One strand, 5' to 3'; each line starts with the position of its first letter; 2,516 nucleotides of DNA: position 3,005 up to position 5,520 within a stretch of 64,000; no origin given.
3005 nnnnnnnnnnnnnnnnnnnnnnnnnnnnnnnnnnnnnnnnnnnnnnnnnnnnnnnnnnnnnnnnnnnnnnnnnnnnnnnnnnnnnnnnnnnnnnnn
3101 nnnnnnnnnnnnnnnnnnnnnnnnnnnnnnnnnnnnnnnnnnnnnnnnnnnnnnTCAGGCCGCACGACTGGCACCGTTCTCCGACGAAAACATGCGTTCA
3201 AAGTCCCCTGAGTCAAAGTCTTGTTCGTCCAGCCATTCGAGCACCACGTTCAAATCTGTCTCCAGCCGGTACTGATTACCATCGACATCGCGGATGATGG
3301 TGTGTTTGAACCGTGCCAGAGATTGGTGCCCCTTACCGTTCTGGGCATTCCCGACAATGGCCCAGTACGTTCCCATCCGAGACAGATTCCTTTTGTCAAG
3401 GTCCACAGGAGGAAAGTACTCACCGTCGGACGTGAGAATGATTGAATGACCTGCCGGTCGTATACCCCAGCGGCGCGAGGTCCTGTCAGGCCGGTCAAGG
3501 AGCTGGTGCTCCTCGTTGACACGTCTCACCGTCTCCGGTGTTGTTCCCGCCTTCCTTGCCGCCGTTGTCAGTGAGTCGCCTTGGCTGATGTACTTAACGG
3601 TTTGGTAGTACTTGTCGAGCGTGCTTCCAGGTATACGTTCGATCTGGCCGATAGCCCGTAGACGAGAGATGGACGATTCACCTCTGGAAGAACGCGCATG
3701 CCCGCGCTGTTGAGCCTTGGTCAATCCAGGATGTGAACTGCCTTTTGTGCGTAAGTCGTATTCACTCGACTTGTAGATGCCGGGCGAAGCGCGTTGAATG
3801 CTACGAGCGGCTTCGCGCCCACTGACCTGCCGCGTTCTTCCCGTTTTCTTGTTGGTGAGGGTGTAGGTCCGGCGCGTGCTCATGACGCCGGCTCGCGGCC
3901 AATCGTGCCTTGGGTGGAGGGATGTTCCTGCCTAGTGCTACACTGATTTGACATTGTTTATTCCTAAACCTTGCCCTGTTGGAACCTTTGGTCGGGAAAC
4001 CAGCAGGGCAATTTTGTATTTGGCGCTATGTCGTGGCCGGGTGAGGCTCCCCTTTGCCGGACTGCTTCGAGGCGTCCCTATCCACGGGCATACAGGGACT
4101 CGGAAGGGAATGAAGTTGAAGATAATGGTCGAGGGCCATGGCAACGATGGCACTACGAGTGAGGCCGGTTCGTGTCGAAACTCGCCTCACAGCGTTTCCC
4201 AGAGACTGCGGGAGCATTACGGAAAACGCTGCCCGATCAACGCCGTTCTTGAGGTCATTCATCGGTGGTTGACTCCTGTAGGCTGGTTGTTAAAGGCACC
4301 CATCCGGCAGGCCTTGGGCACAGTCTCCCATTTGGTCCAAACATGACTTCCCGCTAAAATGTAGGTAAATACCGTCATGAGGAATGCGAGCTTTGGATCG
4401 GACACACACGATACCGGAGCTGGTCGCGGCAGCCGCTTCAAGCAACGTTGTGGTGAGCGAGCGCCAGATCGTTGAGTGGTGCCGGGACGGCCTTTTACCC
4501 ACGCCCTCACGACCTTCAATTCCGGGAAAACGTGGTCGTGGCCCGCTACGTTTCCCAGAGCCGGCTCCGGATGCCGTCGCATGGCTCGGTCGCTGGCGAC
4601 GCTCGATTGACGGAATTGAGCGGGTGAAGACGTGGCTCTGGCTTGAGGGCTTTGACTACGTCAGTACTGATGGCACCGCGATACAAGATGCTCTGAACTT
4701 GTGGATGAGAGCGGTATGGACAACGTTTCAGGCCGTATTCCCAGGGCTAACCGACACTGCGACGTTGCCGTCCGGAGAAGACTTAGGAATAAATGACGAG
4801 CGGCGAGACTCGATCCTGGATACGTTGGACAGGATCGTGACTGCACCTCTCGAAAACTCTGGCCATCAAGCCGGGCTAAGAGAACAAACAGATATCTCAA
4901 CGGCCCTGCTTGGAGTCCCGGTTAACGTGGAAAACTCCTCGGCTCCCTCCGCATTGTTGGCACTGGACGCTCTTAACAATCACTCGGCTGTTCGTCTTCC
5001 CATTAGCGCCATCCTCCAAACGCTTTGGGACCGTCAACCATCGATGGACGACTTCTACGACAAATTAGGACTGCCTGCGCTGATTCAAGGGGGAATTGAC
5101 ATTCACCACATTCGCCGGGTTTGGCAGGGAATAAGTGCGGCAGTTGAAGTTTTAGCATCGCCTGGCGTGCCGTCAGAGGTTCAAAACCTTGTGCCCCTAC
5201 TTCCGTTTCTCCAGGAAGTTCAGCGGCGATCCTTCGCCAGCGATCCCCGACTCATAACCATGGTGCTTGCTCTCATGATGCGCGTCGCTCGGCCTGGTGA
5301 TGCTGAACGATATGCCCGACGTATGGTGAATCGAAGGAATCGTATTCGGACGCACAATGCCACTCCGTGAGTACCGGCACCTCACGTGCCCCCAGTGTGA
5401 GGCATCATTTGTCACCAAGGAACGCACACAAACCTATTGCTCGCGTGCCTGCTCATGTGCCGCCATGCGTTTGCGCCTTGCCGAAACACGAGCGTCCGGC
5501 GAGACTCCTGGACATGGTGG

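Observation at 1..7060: Casposon-like self-synthesizing element: stand-alone Cas1 + family B DNA polymerase + HNH, with no cas2 and no CRISPR array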

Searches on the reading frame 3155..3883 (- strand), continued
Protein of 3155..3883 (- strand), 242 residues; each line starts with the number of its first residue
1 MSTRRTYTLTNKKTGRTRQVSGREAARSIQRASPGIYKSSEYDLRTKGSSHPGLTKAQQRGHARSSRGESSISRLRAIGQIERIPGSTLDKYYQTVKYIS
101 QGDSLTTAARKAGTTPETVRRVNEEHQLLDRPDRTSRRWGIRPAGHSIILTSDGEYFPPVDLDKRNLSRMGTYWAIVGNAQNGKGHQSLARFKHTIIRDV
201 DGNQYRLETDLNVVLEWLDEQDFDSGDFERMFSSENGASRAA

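Call 102: search_solved_structures(query=window:3155-3883:-, max_evalue=5, show_alignments=1)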
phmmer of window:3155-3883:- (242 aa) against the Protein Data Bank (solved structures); distinct sequences matched with E-value up to 5: 5.
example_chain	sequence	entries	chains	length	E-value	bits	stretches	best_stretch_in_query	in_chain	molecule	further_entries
4uz2_A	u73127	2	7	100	0.004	20.2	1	98-134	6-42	CELL WALL-BINDING ENDOPEPTIDASE-RELATED PROTEIN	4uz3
4xcm_A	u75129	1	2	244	0.065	16.3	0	98-134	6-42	Cell wall-binding endopeptidase-related protein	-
9ghl_A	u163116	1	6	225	0.31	14.1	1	195-228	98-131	PKHD-type hydroxylase PiuC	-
9qn1_A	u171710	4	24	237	0.34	13.9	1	195-228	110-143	PKHD-type hydroxylase PiuC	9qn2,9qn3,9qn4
9qn0_A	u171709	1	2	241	0.35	13.9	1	195-228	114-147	PKHD-type hydroxylase PiuC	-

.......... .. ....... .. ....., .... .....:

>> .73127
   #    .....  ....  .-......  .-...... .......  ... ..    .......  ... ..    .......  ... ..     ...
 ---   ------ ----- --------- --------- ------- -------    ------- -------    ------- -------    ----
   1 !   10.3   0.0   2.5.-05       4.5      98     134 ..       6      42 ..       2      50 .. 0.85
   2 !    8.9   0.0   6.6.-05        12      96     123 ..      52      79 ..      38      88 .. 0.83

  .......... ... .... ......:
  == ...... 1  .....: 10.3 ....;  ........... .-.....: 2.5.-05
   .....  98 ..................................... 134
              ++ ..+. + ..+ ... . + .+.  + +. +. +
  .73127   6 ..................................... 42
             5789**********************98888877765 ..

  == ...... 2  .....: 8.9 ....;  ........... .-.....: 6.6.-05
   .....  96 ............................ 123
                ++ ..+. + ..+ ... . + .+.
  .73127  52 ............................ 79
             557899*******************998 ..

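Call 104: search_protein_families(library=pfam, proteins=[window:3155-3883:-, L008:8619-9161:+, L011:6565-7215:+, L013:4649-5332:+, L001:12622-13464:+], max_evalue=1)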
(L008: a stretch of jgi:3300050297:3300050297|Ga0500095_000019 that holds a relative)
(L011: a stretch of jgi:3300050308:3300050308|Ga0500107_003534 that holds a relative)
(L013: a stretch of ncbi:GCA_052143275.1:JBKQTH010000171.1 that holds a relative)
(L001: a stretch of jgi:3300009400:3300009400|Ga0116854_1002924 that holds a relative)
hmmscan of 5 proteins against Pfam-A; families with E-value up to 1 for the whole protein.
window:3155-3883:- (242 aa): 1 family
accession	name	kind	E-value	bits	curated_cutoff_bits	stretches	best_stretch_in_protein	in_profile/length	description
PF05046.19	Img2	-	0.12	13.1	34.4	1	193-218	26-50/84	Mitochondrial large subunit ribosomal protein (Img2)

L008:8619-9161:+ (180 aa): 7 families
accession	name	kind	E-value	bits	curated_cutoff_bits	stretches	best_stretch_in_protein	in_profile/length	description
PF13384.12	HTH_23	-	0.013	15.7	24.6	1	23-51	9-37/50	Homeodomain-like domain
PF17562.7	Styelin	-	0.021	15.6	27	1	151-170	29-48/59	Styelin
PF15978.11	TnsD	-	0.043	13.3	32.4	1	2-64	178-232/355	Tn7-like transposition protein D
PF05225.22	HTH_psq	-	0.048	13.8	20.4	1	24-55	8-40/45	helix-turn-helix, Psq domain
PF13518.12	HTH_28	-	0.055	14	25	1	23-50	4-31/52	Helix-turn-helix domain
PF22310.2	NMB0315_dom_I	-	0.072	13.9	27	1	27-57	7-37/83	NMB0315-like, domain I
PF01476.26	LysM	-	0.13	12.6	20.9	1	27-52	2-27/43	LysM domain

L011:6565-7215:+ (216 aa): 10 families
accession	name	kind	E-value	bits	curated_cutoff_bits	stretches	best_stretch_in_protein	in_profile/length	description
PF00376.29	MerR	-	0.012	15.8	28.2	1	72-90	4-22/38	MerR family regulatory protein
PF13518.12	HTH_28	-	0.043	14.3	25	1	65-86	10-31/52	Helix-turn-helix domain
PF23989.1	PilB3_C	-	0.046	14.3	27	1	17-66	18-68/83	PilB3-like, C-terminal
PF13551.12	HTH_29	-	0.052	14.1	28.1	1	60-86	4-31/64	Winged helix-turn helix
PF13384.12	HTH_23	-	0.088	13.1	24.6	1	60-86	10-36/50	Homeodomain-like domain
PF13542.12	HTH_Tnp_ISL3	-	0.11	12.5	27.4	1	64-90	24-49/51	Helix-turn-helix domain of transposase family ISL3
PF01957.25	NfeD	-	0.13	12.9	29.1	1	139-176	21-52/57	NfeD-like C-terminal, partner-binding domain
PF00126.33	HTH_1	-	0.14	12.6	26.6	1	65-86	11-32/60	Bacterial regulatory helix-turn-helix protein, lysR family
PF20960.2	Bag6_BAGS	-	0.17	12.5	22.9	1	68-83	7-22/53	Bag6, BAG-similar domain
PF01381.28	HTH_3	-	0.19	12.2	23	1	65-86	7-28/55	Helix-turn-helix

L013:4649-5332:+ (227 aa): 16 families
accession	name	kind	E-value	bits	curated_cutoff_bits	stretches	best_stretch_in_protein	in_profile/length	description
PF13551.12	HTH_29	-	0.00043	20.7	28.1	1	70-98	3-32/64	Winged helix-turn helix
PF13384.12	HTH_23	-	0.0015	18.8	24.6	1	70-99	9-42/50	Homeodomain-like domain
PF01381.28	HTH_3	-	0.0019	18.7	23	1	72-98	4-29/55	Helix-turn-helix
PF13518.12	HTH_28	-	0.0033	17.9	25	1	71-97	5-31/52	Helix-turn-helix domain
PF13542.12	HTH_Tnp_ISL3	-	0.0046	16.8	27.4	1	70-97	19-45/51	Helix-turn-helix domain of transposase family ISL3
PF00376.29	MerR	-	0.011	15.9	28.2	1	82-99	3-20/38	MerR family regulatory protein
PF23577.1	LysM_RLK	-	0.018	15.5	27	1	75-101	5-31/44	LysM domain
PF02796.21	HTH_7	-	0.02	15.5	23.8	1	75-98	18-41/45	Helix-turn-helix domain of resolvase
PF13560.12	HTH_31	-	0.025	15.3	27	1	64-103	13-39/64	Helix-turn-helix domain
PF04545.22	Sigma70_r4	-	0.026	14.5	24.1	1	64-97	12-39/50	Sigma-70, region 4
PF05225.22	HTH_psq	-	0.027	14.6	20.4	1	71-102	11-40/45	helix-turn-helix, Psq domain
PF09339.16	HTH_IclR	-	0.036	14.3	22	1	72-98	12-38/52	IclR helix-turn-helix domain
PF15978.11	TnsD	-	0.046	13.2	32.4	1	68-105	197-226/355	Tn7-like transposition protein D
PF13936.12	HTH_38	-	0.049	13.8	27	1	77-97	19-39/44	Helix-turn-helix domain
PF00126.33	HTH_1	-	0.053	13.9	26.6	1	66-97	4-32/60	Bacterial regulatory helix-turn-helix protein, lysR family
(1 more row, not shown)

L001:12622-13464:+ (280 aa): 0 families

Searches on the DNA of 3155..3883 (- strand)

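Call 13: search_rna_families(source=L001, threshold=gathering)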
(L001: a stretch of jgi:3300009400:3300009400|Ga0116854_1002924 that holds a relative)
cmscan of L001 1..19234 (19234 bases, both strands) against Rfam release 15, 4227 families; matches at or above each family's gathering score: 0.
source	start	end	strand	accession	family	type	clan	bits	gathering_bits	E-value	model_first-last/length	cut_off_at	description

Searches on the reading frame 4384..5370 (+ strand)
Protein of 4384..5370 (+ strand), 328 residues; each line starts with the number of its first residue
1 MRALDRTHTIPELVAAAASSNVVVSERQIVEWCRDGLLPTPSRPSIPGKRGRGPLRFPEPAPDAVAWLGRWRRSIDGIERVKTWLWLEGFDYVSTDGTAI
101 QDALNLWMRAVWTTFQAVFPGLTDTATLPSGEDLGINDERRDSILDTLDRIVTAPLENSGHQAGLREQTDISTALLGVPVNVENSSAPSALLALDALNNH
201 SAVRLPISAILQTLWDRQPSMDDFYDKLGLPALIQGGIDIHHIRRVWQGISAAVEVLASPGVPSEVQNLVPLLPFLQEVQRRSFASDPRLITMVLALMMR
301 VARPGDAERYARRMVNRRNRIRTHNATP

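Call 4: search_protein_families(library=pfam, proteins=[window:4384-5370:+], max_evalue=0.01)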
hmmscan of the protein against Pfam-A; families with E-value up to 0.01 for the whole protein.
window:4384-5370:+ (328 aa): 0 families

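Call 5: search_protein_families(library=ncbifam, proteins=[window:4384-5370:+], max_evalue=0.01)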
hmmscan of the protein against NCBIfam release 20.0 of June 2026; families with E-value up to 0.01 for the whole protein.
window:4384-5370:+ (328 aa): 0 families

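Call 6: search_protein_families(library=phrogs, proteins=[window:4384-5370:+], max_evalue=0.01)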
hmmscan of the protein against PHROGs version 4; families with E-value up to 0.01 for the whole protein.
window:4384-5370:+ (328 aa): 0 families

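Call 7: search_protein_families(library=padloc, proteins=[window:4384-5370:+], max_evalue=0.01)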
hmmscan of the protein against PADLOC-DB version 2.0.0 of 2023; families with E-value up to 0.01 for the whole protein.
window:4384-5370:+ (328 aa): 0 families

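Call 70: find_homologous_proteins(query=window:4384-5370:+, max_evalue=0.001)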
Query window:4384-5370:+ (328 aa): 7 proteins with E <= 0.001 among 7529 candidates.
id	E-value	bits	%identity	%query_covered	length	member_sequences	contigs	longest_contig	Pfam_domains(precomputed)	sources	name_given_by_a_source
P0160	3.2e-215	732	100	100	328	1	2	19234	-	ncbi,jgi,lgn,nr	ncbi:MAG: hypothetical protein DLM70_09775 [Chloroflexi bacterium]|nr:MAG: hypothetical protein DLM7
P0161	4.7e-27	113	35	77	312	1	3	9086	-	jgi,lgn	jgi:hypothetical protein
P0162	4.5e-26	110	33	76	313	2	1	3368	-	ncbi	-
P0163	1.2e-25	109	35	70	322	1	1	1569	-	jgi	jgi:hypothetical protein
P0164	2.2e-25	108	34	85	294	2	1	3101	-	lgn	-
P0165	1.6e-24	105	32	76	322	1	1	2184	-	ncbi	-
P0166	4.6e-24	103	41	50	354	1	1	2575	-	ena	-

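Call 82: predict_structure(alignment_id=A2)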
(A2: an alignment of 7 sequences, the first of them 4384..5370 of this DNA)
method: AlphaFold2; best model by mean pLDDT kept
length: 328 residues; sequences in the alignment: 7
mean_pLDDT: 64.5   pTM: 0.61
mean pLDDT of the five models: 64.5, 59.6, 57.4, 56.9, 56.6
residues with pLDDT >= 90: 49; 70-90: 58; 50-70: 138; < 50: 83
segments of 3 or more residues with pLDDT < 50: 1-3, 124-138, 158-208
pLDDT, mean of each block of 10 residues (from residue 1): 70 92 94 94 86 90 93 85 88 73 62 53 48 43 55 49 47 42 42 46 44 52 51 56 75 71 64 60 64 61 57 66 52
secondary structure, 60 per line:
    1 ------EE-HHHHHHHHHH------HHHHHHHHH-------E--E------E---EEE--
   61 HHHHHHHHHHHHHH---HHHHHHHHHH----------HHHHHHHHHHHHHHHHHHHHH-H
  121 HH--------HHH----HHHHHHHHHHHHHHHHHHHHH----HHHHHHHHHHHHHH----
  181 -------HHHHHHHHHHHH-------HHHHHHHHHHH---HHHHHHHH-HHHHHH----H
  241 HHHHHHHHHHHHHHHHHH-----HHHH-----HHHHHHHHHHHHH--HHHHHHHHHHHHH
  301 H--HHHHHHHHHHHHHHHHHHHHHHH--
elements in order: H10-19 H26-34 E56-58 H61-74 H78-87 H98-118 H138-158 H163-176 H188-199 H207-217 H221-228 H230-235 H240-258 H264-267 H273-285 H288-301 H304-326

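Call 86: fold_search(model_id=the predicted structure, library=pdb)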
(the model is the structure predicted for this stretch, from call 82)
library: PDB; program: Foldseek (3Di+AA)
matches with E <= 10: 109; with E <= 0.001: 0
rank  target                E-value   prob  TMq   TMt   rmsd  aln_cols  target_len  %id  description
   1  5d8c_B                3.7e-01  0.87  0.21  0.46  13.8       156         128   15  Crystal structure of HiNmlR, a MerR family regulator lacking the sensor domain, bound to promoter DNA (released 2016-06-29)
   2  5gpe_D                6.5e-01  0.66  0.19  0.42  14.6       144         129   20  Crystal structure of the transcription regulator PbrR691 from Ralstonia metallidurans CH34 in complex with Lead(II) (released 2016-12-28)
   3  5d8c_A                7.5e-01  0.75  0.20  0.47  14.8       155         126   13  Crystal structure of HiNmlR, a MerR family regulator lacking the sensor domain, bound to promoter DNA (released 2016-06-29)
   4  5c8e_C                7.5e-01  0.54  0.20  0.23  12.4       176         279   15  Crystal structure of Thermus thermophilus CarH bound to adenosylcobalamin and a 26-bp DNA segment (released 2015-09-30)
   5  5c8e_G                7.9e-01  0.51  0.20  0.23  12.4       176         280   15  Crystal structure of Thermus thermophilus CarH bound to adenosylcobalamin and a 26-bp DNA segment (released 2015-09-30)
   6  5d90_B                9.1e-01  0.95  0.20  0.46   3.6        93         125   15  Crystal structure of HiNmlR, a MerR family regulator lacking the sensor domain, bound to promoter DNA (released 2016-06-29)
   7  5cwf_C                1.0e+00  0.14  0.13  0.21  14.2       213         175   13  Crystal structure of de novo designed helical repeat protein DHR8 (released 2015-12-16)
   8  4atv_A                1.1e+00  0.06  0.14  0.12  22.6       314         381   13  STRUCTURE OF A TRIPLE MUTANT OF THE NHAA DIMER, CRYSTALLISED AT LOW PH (released 2013-07-10)
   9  5c8e_B                1.1e+00  0.35  0.20  0.23  12.8       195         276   14  Crystal structure of Thermus thermophilus CarH bound to adenosylcobalamin and a 26-bp DNA segment (released 2015-09-30)
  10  5cwf_D                1.2e+00  0.07  0.13  0.17  16.4       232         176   11  Crystal structure of de novo designed helical repeat protein DHR8 (released 2015-12-16)
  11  1zcd_A                1.5e+00  0.06  0.15  0.14  22.8       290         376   13  Crystal structure of the Na+/H+ antiporter NhaA (released 2005-07-05)
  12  5dv5_A                1.5e+00  0.05  0.14  0.16  20.0       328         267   12  The fatty acid-responsive FadR repressor of Vibrio alginolyticus complex with Palmitoyl-CoA (released 2016-10-05)
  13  3m3w_B                1.8e+00  0.05  0.12  0.13  30.4       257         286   10  Crystal structure of mouse PACSIN3 BAR domain mutant (released 2011-03-16)
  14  8tn1_A                1.9e+00  0.06  0.11  0.18  18.7       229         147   11  De novo designed protein binds poly ADP ribose polymerase inhibitors (PARPi) - apo (released 2024-04-24)
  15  5c8d_F                2.1e+00  0.18  0.17  0.21  15.9       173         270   14  Crystal structure of full-length Thermus thermophilus CarH bound to adenosylcobalamin (dark state) (released 2015-09-30)
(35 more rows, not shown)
